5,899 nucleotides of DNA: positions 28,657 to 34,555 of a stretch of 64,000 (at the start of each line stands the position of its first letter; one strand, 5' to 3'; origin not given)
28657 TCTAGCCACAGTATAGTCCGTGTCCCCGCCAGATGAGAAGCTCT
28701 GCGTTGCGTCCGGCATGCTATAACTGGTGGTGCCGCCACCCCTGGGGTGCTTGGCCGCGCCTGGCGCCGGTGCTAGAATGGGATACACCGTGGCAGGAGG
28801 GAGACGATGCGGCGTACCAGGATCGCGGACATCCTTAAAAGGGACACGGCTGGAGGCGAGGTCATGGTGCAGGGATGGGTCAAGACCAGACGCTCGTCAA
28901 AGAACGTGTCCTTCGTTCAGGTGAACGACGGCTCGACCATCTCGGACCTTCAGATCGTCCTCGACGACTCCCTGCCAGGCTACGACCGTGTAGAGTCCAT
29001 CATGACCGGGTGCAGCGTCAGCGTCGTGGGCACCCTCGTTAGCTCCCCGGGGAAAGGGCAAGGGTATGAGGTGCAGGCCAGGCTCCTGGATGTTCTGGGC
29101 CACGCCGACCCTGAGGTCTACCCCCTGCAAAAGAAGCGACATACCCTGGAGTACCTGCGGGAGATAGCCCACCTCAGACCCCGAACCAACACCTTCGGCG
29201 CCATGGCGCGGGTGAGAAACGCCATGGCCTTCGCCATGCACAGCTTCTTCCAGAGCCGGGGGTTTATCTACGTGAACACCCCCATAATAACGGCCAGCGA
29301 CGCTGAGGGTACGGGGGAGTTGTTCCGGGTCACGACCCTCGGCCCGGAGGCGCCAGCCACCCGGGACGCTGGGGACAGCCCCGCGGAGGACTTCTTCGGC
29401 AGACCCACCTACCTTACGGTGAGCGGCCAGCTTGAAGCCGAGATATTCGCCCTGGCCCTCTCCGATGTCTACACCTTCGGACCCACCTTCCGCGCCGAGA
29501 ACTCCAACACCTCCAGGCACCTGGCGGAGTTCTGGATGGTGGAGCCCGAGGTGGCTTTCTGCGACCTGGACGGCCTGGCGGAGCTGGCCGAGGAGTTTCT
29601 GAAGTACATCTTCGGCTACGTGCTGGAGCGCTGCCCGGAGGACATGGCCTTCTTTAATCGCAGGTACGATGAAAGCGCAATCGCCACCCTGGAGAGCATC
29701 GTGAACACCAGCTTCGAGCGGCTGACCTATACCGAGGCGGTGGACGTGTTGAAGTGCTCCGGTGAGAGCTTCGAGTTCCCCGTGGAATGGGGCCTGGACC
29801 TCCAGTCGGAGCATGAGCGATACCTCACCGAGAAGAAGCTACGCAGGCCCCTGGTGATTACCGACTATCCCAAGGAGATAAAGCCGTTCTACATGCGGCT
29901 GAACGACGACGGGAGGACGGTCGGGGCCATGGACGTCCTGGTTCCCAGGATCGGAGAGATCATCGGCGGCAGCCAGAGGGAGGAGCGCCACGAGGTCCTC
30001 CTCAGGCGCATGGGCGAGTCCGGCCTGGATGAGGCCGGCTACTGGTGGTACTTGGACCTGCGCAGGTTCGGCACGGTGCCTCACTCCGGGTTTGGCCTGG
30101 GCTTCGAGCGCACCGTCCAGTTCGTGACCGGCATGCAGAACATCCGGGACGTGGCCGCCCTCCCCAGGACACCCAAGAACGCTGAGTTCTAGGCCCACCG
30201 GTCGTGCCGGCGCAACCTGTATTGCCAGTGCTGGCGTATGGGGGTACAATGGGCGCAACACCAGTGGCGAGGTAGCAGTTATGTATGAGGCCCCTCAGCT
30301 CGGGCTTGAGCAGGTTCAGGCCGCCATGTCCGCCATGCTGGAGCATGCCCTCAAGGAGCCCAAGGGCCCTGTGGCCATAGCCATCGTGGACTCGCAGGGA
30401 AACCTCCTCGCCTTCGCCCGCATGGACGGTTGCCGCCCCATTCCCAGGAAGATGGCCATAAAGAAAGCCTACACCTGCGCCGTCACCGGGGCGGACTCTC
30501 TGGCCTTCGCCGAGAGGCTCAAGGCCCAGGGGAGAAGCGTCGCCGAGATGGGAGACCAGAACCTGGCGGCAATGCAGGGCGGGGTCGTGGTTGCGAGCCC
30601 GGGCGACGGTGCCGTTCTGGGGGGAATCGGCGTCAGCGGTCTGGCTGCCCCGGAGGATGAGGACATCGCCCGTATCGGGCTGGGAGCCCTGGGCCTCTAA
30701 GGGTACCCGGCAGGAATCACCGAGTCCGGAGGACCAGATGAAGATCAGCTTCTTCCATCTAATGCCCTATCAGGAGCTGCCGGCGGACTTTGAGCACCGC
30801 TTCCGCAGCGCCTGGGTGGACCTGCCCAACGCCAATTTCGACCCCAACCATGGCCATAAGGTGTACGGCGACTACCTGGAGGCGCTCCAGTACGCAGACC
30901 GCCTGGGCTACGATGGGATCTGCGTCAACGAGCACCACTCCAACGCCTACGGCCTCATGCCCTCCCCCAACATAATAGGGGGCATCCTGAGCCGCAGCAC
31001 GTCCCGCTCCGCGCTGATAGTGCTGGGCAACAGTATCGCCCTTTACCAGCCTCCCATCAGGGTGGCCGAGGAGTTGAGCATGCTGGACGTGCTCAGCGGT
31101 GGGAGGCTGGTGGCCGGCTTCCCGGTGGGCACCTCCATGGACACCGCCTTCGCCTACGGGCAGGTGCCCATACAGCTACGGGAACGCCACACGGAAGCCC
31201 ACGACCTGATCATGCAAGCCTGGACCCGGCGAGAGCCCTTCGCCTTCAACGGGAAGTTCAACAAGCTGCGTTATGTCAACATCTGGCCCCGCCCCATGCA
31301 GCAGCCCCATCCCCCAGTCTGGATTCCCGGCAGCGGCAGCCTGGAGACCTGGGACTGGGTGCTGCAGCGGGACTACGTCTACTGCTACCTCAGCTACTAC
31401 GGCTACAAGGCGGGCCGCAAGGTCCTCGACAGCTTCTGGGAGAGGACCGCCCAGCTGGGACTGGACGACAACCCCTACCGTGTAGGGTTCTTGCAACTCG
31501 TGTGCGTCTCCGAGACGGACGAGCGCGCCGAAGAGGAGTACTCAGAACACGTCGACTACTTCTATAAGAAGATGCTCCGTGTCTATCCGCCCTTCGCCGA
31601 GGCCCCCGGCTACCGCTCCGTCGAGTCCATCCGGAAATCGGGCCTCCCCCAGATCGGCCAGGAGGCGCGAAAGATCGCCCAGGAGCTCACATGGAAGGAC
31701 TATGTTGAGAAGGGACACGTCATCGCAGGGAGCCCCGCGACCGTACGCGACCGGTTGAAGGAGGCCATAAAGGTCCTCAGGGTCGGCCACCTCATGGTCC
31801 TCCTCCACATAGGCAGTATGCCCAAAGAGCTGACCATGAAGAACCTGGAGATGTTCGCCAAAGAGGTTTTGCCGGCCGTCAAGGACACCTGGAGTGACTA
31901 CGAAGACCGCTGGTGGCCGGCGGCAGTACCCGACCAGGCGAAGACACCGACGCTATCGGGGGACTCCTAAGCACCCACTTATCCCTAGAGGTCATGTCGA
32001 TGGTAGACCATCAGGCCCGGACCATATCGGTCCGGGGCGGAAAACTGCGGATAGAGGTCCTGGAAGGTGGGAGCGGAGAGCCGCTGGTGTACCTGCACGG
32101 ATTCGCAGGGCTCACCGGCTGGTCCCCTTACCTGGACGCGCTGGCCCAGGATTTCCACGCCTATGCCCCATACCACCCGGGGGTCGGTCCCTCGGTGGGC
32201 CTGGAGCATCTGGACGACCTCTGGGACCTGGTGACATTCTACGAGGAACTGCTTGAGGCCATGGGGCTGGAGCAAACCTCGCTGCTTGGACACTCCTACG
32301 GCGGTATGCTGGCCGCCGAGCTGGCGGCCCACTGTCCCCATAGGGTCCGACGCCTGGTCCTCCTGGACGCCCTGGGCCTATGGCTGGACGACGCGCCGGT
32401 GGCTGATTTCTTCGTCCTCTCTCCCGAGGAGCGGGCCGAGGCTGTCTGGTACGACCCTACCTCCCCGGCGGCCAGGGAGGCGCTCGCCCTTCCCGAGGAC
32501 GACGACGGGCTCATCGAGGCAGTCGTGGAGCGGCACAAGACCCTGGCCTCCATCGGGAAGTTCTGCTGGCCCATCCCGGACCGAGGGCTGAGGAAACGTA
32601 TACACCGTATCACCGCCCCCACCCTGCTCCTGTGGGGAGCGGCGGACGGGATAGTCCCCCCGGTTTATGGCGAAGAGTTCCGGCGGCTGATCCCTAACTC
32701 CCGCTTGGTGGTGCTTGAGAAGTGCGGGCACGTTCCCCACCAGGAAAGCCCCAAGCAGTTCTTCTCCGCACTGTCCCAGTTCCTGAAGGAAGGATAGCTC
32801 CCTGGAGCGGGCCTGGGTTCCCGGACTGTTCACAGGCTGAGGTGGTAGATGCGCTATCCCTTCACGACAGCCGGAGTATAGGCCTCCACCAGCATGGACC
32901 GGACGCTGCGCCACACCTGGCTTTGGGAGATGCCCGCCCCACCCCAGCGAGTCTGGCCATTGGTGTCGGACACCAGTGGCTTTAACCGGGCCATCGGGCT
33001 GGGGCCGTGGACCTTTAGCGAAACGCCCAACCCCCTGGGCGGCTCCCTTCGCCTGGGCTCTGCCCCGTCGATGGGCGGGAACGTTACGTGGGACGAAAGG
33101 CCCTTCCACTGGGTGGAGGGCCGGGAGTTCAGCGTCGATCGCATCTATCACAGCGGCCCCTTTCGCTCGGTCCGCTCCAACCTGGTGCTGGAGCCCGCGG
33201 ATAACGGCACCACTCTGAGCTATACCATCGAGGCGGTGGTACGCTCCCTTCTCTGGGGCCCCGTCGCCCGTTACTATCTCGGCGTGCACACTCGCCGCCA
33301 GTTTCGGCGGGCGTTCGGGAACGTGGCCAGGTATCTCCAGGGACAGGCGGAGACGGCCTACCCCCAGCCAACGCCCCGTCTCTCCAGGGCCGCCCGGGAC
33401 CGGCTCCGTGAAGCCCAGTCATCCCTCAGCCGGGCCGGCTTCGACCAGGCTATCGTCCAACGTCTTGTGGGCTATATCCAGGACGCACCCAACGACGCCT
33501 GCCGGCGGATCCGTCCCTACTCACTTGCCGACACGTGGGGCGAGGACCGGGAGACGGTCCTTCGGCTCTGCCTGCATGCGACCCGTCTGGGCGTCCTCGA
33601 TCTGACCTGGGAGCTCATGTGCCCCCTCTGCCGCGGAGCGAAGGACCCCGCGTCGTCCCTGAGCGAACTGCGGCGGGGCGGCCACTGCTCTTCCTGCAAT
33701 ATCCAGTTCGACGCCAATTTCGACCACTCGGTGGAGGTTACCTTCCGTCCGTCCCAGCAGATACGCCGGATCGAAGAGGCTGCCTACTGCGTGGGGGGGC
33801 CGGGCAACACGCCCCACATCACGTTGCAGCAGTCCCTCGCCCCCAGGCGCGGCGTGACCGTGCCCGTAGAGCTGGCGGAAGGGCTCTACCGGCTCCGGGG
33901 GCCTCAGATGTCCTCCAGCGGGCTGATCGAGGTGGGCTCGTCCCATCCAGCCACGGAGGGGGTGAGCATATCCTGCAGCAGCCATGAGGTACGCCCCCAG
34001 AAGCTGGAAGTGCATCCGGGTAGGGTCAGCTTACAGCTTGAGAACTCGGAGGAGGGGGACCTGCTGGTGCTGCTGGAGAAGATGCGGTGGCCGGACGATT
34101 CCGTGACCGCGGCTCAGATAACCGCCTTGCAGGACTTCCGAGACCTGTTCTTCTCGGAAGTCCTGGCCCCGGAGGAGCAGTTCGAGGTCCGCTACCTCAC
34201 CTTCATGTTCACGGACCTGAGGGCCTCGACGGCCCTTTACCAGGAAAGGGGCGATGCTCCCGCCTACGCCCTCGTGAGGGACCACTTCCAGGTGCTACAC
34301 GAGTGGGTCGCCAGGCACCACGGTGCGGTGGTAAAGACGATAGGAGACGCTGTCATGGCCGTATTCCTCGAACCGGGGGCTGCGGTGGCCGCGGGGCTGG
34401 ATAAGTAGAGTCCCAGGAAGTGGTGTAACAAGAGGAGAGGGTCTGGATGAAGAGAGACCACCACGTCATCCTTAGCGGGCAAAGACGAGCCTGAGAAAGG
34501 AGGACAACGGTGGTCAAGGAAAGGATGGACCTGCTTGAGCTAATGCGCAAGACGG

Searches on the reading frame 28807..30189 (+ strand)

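Call 58: search_protein_families(library=pfam, proteins=[window:28807-30189:+], max_evalue=0.00001)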
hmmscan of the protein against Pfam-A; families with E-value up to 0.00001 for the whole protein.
window:28807-30189:+ (461 aa): 2 families
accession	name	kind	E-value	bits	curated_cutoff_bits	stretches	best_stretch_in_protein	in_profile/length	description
PF00152.25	tRNA-synt_2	-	1.8e-63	214.9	25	1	121-455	9-307/308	tRNA synthetases class II (D, K and N)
PF01336.31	tRNA_anti-codon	-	4e-10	39.9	27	1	19-92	1-70/75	OB-fold nucleic acid binding domain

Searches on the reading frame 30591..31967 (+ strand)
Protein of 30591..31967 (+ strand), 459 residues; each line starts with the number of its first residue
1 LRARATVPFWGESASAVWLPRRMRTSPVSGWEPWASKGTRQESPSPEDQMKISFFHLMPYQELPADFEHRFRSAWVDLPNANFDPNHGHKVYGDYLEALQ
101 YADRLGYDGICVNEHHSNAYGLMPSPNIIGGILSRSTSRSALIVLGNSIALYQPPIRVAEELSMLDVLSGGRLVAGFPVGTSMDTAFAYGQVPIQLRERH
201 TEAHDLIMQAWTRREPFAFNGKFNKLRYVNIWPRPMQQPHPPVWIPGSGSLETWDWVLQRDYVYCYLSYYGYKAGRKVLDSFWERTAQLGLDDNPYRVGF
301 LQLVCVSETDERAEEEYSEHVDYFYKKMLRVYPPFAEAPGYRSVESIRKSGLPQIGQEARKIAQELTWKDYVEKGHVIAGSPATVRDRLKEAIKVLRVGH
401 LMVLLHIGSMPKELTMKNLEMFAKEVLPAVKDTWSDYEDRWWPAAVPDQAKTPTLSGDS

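Call 59: search_protein_families(library=pfam, proteins=[window:30591-31967:+], max_evalue=0.00001)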
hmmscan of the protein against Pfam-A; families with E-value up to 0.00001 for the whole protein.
window:30591-31967:+ (459 aa): 1 family
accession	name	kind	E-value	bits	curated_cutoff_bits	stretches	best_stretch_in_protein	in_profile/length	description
PF00296.26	Bac_luciferase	-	2.2e-33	116.4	27.9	1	86-393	15-308/314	Luciferase-like monooxygenase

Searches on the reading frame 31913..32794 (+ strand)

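Call 59: search_protein_families(library=pfam, proteins=[window:31913-32794:+], max_evalue=0.00001)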
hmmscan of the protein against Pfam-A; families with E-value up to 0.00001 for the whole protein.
window:31913-32794:+ (294 aa): 3 families
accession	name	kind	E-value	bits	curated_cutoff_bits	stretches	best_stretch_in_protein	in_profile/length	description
PF00561.26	Abhydrolase_1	-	4.3e-29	102.3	25.8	2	57-159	2-104/245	alpha/beta hydrolase fold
PF12697.13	Abhydrolase_6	-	7.8e-21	76.2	26.3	1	58-284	1-215/217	Alpha/beta hydrolase family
PF12146.15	Hydrolase_4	-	3.2e-13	50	27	1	59-151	8-107/239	Serine aminopeptidase, S33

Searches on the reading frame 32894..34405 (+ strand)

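Call 59: search_protein_families(library=pfam, proteins=[window:32894-34405:+], max_evalue=0.00001)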
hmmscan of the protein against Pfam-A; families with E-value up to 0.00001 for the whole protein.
window:32894-34405:+ (504 aa): 2 families
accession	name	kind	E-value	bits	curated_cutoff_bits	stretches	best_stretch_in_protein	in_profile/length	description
PF19363.4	DUF5939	-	1.4e-23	83.9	22.5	1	178-294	10-127/281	Family of unknown function (DUF5939)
PF10604.15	Polyketide_cyc2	-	2.9e-06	28.1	27.4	1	13-147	10-140/142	Polyketide cyclase / dehydrase and lipid transport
